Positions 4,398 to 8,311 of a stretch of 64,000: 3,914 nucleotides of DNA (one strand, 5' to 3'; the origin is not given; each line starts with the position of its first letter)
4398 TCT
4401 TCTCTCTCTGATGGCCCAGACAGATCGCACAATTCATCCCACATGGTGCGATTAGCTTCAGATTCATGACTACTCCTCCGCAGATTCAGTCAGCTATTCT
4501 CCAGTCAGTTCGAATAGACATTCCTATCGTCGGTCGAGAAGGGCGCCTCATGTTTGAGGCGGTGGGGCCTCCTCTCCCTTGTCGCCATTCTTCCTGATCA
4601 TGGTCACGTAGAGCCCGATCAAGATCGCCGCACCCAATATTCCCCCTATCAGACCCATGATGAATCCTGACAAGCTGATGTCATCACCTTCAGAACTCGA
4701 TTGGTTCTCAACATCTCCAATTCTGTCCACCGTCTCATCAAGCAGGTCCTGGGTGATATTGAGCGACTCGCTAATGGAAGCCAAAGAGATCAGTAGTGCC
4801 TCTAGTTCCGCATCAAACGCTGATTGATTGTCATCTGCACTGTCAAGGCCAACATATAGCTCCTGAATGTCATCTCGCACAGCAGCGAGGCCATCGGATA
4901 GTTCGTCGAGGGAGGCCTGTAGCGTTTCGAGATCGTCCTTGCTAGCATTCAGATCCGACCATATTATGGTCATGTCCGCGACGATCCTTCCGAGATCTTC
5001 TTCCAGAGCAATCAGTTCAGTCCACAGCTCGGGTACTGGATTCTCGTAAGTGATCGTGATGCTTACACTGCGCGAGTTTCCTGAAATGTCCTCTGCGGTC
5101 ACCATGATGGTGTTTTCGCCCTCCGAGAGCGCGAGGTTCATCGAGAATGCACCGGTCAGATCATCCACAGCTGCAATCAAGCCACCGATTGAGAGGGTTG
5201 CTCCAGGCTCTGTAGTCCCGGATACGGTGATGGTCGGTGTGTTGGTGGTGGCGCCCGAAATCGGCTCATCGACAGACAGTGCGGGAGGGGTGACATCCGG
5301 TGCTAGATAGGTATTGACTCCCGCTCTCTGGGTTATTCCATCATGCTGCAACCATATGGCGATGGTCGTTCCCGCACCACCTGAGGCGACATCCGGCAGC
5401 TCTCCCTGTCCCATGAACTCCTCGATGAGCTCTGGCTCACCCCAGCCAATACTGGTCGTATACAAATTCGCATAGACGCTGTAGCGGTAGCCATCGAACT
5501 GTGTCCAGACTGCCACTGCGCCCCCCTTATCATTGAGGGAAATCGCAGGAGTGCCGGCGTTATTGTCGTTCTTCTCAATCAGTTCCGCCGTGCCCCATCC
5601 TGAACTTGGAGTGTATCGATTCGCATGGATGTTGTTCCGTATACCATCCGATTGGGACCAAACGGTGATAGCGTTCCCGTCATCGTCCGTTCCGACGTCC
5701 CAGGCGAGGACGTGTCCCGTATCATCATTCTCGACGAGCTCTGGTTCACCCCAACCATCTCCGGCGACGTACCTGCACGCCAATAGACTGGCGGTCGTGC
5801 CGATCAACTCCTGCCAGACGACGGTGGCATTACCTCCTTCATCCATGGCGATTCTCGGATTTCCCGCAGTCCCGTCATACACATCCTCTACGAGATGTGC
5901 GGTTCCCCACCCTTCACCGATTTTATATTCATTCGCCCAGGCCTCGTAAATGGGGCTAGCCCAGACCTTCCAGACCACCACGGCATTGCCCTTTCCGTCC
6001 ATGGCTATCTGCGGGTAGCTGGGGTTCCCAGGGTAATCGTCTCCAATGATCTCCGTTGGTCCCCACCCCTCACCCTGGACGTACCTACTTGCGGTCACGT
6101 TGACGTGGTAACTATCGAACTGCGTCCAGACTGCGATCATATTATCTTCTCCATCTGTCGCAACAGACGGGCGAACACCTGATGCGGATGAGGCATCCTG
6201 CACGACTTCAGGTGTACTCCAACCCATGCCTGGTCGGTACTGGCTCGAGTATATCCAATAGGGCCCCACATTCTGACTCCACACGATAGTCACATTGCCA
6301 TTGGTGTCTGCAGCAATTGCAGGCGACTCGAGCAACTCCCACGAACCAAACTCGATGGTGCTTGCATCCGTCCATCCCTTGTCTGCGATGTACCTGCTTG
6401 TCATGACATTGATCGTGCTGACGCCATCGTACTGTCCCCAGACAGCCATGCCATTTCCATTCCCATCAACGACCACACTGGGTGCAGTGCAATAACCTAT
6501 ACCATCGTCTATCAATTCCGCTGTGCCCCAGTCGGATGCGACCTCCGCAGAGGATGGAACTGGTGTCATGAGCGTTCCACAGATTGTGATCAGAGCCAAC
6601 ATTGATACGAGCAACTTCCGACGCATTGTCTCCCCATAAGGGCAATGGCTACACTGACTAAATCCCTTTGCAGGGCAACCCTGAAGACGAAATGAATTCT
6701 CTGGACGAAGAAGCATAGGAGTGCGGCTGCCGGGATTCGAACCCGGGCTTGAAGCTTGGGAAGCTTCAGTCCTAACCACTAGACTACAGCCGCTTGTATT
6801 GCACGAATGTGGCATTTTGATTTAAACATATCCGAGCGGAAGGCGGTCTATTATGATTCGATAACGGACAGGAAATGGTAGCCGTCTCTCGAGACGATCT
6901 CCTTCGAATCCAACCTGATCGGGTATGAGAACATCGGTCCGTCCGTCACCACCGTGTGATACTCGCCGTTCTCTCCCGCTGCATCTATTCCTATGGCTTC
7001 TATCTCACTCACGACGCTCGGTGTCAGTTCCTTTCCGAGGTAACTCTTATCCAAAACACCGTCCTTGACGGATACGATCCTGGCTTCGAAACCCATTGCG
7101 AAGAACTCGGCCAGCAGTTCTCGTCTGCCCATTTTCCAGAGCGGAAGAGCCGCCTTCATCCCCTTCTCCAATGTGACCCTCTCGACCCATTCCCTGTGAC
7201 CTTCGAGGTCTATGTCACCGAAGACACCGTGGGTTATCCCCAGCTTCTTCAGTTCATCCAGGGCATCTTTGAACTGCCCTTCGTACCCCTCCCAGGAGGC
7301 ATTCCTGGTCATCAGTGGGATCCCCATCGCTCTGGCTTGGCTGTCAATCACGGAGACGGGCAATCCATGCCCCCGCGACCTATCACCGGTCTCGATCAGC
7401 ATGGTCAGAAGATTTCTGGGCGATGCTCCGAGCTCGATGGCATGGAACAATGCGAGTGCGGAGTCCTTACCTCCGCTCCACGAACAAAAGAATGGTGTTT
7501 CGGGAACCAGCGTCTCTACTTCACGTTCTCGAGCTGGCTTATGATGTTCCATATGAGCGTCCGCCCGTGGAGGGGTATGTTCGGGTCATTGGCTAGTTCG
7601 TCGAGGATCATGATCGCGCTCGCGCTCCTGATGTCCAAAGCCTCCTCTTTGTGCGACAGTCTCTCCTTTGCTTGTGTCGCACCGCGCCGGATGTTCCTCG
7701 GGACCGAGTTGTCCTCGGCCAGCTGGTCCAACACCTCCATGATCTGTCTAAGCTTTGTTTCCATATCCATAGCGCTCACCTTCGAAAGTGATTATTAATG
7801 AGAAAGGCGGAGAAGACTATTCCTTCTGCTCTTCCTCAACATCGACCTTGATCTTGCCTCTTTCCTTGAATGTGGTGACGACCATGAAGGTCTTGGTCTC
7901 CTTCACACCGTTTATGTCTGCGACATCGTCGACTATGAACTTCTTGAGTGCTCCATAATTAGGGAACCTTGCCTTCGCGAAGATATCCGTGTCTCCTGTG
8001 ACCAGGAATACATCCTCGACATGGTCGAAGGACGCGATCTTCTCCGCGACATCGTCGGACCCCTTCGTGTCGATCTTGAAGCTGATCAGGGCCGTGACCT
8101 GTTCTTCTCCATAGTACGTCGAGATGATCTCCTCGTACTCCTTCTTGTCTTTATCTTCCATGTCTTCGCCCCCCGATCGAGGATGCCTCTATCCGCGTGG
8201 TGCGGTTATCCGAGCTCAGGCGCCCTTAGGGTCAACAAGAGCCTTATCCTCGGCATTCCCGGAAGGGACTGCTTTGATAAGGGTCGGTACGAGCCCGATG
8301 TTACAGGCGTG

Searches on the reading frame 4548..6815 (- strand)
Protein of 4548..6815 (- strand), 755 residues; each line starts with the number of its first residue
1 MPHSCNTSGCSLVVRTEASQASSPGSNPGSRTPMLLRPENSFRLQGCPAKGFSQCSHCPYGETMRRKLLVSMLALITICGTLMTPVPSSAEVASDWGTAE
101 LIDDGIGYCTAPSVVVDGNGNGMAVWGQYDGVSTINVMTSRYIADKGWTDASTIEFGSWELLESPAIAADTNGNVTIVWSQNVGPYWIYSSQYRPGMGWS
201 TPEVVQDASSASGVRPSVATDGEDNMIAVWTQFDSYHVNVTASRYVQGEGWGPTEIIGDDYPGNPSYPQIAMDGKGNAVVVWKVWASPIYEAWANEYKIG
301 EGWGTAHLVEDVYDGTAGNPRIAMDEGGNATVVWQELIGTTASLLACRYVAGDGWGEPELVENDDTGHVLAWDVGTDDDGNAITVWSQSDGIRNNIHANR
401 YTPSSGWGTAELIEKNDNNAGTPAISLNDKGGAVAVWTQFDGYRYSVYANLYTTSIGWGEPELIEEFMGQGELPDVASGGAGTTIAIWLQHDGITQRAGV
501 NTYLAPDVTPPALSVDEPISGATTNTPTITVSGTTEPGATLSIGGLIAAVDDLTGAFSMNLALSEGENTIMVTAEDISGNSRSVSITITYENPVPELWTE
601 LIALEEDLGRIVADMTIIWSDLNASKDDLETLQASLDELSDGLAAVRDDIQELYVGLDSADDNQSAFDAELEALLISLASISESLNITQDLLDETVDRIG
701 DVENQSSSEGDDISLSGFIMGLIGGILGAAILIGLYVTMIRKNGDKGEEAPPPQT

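Call 34: search_protein_families(library=pfam, proteins=[window:4548-6815:-])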
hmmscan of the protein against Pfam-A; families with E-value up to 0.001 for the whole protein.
window:4548-6815:- (755 aa): 3 families
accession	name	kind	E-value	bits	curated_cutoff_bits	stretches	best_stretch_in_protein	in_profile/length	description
PF09136.16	Glucodextran_B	-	1.7e-14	53.9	27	1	511-590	1-81/83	Glucodextranase, domain B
PF17936.7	Big_6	-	9.7e-05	23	27.6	1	525-590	11-81/83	Bacterial Ig domain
PF19077.6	Big_13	-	0.00072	20.4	27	0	525-588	27-98/102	Bacterial Ig-like domain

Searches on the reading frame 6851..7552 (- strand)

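Call 34: search_protein_families(library=pfam, proteins=[window:6851-7552:-])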
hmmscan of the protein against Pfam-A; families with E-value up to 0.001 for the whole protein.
window:6851-7552:- (233 aa): 1 family
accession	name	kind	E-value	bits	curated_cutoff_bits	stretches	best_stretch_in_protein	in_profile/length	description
PF01902.24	Diphthami_syn_2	-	3.7e-44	151.3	23.2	1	25-230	7-214/219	Diphthamide synthase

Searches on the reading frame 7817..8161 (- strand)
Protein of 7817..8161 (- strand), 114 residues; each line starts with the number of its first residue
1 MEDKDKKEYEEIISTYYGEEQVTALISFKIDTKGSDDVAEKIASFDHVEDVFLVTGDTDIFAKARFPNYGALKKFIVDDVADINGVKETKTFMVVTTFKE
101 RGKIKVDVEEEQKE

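Call 34: search_protein_families(library=pfam, proteins=[window:7817-8161:-])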
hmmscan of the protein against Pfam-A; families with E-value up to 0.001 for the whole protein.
window:7817-8161:- (114 aa): 2 families
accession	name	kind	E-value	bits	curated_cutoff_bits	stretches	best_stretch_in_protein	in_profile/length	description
PF01037.27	AsnC_trans_reg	-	6e-15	55.3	25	1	30-95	5-71/73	Lrp/AsnC ligand binding domain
PF22482.2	AsnC_trans_reg_3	-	0.00023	21.6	24.4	1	36-100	25-88/95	PF0864 C-terminal dimeric alpha+beta barrel domain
